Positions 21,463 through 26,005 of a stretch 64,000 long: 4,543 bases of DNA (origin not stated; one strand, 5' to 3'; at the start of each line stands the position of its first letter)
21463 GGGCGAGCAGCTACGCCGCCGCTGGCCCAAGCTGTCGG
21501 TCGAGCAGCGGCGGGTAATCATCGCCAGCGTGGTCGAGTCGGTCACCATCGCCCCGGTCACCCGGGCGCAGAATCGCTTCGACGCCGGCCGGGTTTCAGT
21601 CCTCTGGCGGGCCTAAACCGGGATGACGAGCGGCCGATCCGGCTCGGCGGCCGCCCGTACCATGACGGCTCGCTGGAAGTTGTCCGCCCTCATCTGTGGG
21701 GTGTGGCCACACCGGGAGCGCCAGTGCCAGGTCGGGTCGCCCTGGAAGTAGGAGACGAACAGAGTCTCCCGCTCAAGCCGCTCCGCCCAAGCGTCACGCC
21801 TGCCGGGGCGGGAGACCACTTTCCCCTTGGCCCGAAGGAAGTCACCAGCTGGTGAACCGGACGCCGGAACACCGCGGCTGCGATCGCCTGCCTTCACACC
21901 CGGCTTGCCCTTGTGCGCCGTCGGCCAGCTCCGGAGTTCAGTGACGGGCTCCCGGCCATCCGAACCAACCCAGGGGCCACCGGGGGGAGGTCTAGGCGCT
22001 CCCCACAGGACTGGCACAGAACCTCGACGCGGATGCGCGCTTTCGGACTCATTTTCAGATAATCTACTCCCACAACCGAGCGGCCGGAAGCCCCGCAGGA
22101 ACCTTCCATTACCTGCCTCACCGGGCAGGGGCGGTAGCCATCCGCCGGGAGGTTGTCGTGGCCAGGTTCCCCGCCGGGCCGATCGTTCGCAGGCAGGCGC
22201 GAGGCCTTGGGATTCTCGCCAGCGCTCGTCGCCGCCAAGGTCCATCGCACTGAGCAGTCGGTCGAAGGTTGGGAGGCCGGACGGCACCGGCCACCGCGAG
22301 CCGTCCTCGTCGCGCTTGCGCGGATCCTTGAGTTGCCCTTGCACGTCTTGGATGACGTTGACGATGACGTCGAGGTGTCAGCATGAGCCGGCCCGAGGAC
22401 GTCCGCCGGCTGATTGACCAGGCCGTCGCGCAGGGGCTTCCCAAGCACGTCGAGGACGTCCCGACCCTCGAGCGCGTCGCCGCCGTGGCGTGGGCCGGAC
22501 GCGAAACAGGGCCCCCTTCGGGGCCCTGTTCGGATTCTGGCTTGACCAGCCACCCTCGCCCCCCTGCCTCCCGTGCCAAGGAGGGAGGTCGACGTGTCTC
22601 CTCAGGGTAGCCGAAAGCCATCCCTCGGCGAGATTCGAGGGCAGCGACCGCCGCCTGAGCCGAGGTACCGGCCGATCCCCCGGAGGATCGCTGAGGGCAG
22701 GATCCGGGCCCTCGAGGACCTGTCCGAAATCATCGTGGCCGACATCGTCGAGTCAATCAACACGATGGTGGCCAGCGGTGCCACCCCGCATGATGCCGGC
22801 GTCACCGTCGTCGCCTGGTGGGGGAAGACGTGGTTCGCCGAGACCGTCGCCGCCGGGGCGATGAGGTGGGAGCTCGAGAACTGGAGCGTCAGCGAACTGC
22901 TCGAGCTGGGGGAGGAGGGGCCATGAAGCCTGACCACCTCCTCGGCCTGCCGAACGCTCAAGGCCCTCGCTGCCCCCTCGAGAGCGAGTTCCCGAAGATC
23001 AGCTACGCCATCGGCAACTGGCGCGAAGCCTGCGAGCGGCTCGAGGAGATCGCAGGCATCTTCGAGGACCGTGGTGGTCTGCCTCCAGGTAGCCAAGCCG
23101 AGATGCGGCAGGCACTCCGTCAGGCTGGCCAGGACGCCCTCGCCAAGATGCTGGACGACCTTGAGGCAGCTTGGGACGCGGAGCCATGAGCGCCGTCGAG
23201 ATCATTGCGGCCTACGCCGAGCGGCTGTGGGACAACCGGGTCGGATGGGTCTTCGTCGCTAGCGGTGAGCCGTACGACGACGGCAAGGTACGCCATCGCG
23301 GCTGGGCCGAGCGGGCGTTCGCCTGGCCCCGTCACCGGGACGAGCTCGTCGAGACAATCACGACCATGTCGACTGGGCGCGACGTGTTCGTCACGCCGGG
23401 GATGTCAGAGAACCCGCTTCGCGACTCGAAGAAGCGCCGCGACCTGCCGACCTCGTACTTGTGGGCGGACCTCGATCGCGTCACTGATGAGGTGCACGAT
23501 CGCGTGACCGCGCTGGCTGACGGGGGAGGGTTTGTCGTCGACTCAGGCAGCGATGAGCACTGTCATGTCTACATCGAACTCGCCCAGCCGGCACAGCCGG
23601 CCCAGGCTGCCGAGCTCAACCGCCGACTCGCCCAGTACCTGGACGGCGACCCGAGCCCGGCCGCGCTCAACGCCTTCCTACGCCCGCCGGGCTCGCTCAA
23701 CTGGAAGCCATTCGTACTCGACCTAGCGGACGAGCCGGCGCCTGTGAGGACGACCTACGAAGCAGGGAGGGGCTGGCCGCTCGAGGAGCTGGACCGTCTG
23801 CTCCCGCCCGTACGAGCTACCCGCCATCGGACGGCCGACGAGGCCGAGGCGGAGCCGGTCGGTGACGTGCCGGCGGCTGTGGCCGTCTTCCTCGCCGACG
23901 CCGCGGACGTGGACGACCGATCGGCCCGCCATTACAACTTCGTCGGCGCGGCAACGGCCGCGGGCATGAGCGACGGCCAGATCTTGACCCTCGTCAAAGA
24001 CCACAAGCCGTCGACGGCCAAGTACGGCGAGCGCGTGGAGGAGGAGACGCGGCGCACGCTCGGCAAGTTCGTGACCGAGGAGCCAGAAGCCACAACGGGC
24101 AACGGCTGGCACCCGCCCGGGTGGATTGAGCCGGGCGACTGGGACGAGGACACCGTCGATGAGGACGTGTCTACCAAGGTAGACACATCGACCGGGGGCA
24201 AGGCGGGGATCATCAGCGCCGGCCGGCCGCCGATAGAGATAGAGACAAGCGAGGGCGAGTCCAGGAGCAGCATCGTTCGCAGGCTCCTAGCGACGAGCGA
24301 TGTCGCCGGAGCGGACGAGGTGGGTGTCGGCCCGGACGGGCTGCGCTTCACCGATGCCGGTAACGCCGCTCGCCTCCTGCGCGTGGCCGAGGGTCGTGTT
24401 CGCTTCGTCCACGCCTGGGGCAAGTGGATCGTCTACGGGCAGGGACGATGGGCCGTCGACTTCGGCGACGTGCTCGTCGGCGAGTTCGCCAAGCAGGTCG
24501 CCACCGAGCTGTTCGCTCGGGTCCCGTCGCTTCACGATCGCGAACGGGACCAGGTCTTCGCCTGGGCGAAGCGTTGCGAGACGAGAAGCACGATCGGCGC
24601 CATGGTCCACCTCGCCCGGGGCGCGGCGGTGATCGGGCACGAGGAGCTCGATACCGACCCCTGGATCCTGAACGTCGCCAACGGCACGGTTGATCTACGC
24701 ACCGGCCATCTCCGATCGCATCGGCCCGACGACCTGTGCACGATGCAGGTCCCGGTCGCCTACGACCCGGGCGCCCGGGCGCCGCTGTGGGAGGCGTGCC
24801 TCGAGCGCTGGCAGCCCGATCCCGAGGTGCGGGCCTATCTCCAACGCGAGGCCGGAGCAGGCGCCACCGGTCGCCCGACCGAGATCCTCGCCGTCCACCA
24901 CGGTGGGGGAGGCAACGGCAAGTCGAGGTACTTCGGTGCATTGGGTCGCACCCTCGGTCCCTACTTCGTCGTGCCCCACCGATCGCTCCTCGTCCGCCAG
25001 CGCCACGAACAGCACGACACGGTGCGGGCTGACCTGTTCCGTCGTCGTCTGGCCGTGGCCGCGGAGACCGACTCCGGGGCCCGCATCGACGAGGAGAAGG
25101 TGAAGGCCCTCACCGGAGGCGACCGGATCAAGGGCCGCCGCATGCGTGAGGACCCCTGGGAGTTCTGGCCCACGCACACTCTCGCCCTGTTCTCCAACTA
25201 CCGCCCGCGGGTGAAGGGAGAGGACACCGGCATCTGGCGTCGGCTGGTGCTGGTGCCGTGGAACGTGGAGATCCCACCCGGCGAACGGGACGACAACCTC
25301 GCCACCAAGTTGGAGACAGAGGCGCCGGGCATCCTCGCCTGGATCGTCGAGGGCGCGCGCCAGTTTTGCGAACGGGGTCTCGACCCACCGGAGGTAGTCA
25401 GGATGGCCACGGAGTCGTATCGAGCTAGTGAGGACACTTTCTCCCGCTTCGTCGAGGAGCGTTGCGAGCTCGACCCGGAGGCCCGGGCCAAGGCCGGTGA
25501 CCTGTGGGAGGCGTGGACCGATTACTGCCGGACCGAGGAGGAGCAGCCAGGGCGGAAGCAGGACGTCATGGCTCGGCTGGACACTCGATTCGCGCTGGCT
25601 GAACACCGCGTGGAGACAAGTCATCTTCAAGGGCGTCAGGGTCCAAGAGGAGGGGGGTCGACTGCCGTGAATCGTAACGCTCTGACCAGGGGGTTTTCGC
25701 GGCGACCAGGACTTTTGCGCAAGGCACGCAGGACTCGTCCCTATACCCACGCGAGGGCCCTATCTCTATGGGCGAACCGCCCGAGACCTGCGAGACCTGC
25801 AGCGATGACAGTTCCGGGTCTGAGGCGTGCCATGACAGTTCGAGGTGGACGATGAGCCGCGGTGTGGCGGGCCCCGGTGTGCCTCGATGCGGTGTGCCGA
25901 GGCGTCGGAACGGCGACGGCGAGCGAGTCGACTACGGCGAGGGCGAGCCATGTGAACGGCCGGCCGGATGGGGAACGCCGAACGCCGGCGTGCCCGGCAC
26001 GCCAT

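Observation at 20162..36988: E2 looks like a phage satellite (PICI-like) or heavily reduced prophage built on a serine integrase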

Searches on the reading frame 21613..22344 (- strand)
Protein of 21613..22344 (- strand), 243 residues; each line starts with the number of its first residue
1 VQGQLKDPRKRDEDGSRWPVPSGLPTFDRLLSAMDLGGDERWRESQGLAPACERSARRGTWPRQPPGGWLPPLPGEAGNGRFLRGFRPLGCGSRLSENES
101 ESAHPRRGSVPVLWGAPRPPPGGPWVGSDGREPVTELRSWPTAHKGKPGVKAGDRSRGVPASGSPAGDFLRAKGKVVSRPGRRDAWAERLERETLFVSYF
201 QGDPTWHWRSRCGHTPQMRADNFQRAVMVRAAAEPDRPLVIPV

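Call 107: search_protein_families(library=pfam, max_evalue=0.01, proteins=[window:21613-22344:-])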
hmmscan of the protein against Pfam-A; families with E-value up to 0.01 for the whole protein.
window:21613-22344:- (243 aa): 0 families

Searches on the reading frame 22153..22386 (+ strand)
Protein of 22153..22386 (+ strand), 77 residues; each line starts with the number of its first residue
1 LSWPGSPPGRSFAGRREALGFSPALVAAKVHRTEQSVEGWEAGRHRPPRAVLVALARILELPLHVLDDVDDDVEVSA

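Call 10: search_protein_families(library=pfam, max_evalue=0.01, proteins=[window:22153-22386:+])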
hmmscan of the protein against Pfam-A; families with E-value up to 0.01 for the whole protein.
window:22153-22386:+ (77 aa): 2 families
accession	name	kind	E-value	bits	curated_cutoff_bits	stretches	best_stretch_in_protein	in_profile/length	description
PF13560.12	HTH_31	-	3.5e-10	40.5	27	1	10-67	4-62/64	Helix-turn-helix domain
PF01381.28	HTH_3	-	1.1e-05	25.8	23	1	15-64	4-53/55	Helix-turn-helix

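Call 11: search_protein_families(library=phrogs, max_evalue=0.01, proteins=[window:22153-22386:+])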
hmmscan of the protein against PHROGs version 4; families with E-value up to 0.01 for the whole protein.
window:22153-22386:+ (77 aa): 5 families
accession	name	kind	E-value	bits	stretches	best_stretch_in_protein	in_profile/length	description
phrog_4836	-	transcription regulation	0.0001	22.9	1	15-60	83-128/194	CII-like regulator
phrog_2328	-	transcription regulation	0.00025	21.8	1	16-64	24-72/128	transcriptional repressor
phrog_2439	-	transcription regulation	0.00033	20.7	1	15-66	15-66/367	transcriptional regulator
phrog_4739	-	unknown function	0.0043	17.7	1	14-73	74-134/167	-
phrog_2104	-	unknown function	0.0058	17.8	1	16-66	48-98/103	-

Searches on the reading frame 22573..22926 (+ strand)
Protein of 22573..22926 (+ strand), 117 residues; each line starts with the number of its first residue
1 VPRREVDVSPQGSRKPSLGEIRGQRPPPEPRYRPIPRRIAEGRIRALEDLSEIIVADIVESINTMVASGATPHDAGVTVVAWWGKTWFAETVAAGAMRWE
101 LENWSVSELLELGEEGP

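Call 10: search_protein_families(library=pfam, max_evalue=0.01, proteins=[window:22573-22926:+])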
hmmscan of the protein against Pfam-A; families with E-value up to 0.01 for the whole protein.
window:22573-22926:+ (117 aa): 0 families

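Call 11: search_protein_families(library=phrogs, max_evalue=0.01, proteins=[window:22573-22926:+])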
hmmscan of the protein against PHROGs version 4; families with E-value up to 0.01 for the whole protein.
window:22573-22926:+ (117 aa): 0 families

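Call 113: search_protein_families(library=padloc, max_evalue=0.001, proteins=[window:22573-22926:+])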
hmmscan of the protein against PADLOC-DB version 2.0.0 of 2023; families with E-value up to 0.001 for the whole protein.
window:22573-22926:+ (117 aa): 0 families

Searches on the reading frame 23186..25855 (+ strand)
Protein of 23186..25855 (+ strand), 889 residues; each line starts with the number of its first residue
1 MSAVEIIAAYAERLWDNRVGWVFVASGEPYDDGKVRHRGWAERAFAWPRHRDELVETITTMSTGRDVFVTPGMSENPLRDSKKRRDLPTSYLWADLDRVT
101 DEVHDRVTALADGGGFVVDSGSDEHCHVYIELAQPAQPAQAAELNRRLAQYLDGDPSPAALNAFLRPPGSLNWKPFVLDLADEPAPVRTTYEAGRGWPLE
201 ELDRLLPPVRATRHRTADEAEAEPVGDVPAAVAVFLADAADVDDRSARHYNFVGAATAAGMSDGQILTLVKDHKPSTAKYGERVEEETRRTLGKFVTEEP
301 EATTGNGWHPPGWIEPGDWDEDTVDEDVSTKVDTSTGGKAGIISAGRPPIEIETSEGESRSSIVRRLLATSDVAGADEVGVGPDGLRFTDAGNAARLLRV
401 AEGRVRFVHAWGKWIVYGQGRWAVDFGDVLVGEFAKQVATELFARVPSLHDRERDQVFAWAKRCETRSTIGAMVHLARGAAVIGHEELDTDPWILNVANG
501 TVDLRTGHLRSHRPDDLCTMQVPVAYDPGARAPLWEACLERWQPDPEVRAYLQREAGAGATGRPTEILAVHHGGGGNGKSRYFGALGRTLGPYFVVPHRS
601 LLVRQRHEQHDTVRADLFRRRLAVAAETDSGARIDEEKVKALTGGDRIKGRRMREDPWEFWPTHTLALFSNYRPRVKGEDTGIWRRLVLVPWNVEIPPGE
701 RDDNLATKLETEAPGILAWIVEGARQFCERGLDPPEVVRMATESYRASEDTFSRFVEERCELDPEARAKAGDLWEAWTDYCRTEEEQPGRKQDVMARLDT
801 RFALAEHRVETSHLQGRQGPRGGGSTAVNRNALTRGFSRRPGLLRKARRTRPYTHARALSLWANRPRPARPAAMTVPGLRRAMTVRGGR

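Call 10: search_protein_families(library=pfam, max_evalue=0.01, proteins=[window:23186-25855:+])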
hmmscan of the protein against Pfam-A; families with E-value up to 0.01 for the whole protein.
window:23186-25855:+ (889 aa): 2 families
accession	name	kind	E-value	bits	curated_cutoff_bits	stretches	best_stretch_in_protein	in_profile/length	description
PF08706.16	D5_N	-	3.1e-26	92.8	22.4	1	396-541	3-142/145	D5 N terminal like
PF19263.5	DUF5906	-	2.4e-09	38.3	27.6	1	572-686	2-114/114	Family of unknown function (DUF5906)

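Call 11: search_protein_families(library=phrogs, max_evalue=0.01, proteins=[window:23186-25855:+])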
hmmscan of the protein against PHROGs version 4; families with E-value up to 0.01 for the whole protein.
window:23186-25855:+ (889 aa): 10 families
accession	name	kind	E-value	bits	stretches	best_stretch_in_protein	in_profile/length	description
phrog_2478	-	DNA, RNA and nucleotide metabolism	8.5e-104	349.3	1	386-806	403-826/854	DNA polymerase/primase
phrog_1156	-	DNA, RNA and nucleotide metabolism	3.5e-103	347.7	1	282-816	224-814/855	DNA primase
phrog_6088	-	DNA, RNA and nucleotide metabolism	8.3e-91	306.6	1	389-794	333-738/772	DNA primase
phrog_16950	-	DNA, RNA and nucleotide metabolism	2.7e-79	268.1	1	388-801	366-809/843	DNA primase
phrog_1829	-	DNA, RNA and nucleotide metabolism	1.4e-70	239.4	1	388-803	324-738/772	DNA primase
phrog_1883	-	DNA, RNA and nucleotide metabolism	3.1e-62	211.9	1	460-798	382-726/756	DNA helicase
phrog_864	-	DNA, RNA and nucleotide metabolism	8e-54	184.5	1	436-805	248-603/1064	DNA primase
phrog_7601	-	unknown function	2.7e-30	106.8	1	572-801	26-253/289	-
phrog_3123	-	unknown function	3.7e-18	66.4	1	15-289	14-280/583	-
phrog_16213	-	DNA, RNA and nucleotide metabolism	4e-15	56.1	1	494-765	315-589/732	DNA primase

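Call 94: search_dna_similar(query=window:23186-25855:+, collection=phages, mode=protein, max_rows=12)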
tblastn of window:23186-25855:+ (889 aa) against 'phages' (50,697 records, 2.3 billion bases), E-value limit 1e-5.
Records with a match: 1014; places in all: 1014; records where one place covers at least 80% of the query: 0.
Best place of each record, by identity: <60% 1014.
By first word of the organism name: Mycobacterium 284; Streptococcus 130; Microbacterium 120; Gordonia 101; Arthrobacter 94; Streptomyces 52; Vibrio 20; Lactobacillus 17; Curtobacterium 17; Corynebacterium 15; and 55 more.
By host as written in the record: Mycobacterium smegmatis mc2 155 197; Microbacterium foliorum NRRL B-24224 59; Gordonia terrae 3612 59; - 54; Arthrobacter globiformis B-2979 51; Mycobacterium smegmatis mc#155 42; Microbacterium foliorum NRRL B-24224 SEA 36; Gordonia rubripertincta NRRL B-16540 18; and 264 more.
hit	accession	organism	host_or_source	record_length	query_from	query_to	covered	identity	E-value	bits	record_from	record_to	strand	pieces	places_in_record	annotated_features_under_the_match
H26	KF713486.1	Mycobacterium phage Validus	Mycobacterium smegmatis mc2 155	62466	388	855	53%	37.0%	5e-64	241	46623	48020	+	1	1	74: DNA primase/helicase | 75: hypothetical protein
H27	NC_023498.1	Mycobacterium phage Validus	Mycobacterium smegmatis mc2 155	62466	388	855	53%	37.0%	5e-64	241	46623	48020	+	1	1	74: DNA polymerase/primase | 75: hypothetical protein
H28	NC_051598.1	Mycobacterium phage Findley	Mycobacterium smegmatis mc2 155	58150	386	804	47%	38.7%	3e-67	251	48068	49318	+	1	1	72: DNA polymerase/primase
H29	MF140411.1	Mycobacterium phage Findley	Mycobacterium smegmatis mc2 155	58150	386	804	47%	38.7%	3e-67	251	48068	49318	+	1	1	72: DNA primase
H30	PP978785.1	Mycobacterium phage Strobilo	Mycobacterium smegmatis mc2 155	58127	386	804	47%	38.7%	4e-67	251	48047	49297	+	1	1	73: DNA primase/helicase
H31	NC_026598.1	Mycobacterium phage Milly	Mycobacterium smegmatis mc2 155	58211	386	804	47%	38.7%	4e-67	251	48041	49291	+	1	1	72: DNA polymerase/primase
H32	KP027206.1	Mycobacterium phage Milly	Mycobacterium smegmatis mc2 155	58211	386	804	47%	38.7%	4e-67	251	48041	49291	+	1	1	72: DNA primase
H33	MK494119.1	Mycobacterium Phage Niklas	Mycobacterium smegmatis mc2 155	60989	386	804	47%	38.2%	1e-62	237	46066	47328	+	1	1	71: DNA primase/helicase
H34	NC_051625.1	Mycobacterium Phage Niklas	Mycobacterium smegmatis mc2 155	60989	386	804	47%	38.2%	1e-62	237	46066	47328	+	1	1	71: DNA polymerase/primase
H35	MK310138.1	Mycobacterium phage Shaobing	Mycobacterium smegmatis mc2 155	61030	386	804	47%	38.2%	1e-62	237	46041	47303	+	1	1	71: DNA primase/helicase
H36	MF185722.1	Mycobacterium phage Peanam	Mycobacterium smegmatis mc2 155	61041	386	804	47%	38.2%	1e-62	237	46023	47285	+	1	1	71: DNA primase/helicase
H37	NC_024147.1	Mycobacterium phage ZoeJ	Mycobacterium smegmatis mc2 155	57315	386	804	47%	37.9%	2e-63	239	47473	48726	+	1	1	71: DNA polymerase/primase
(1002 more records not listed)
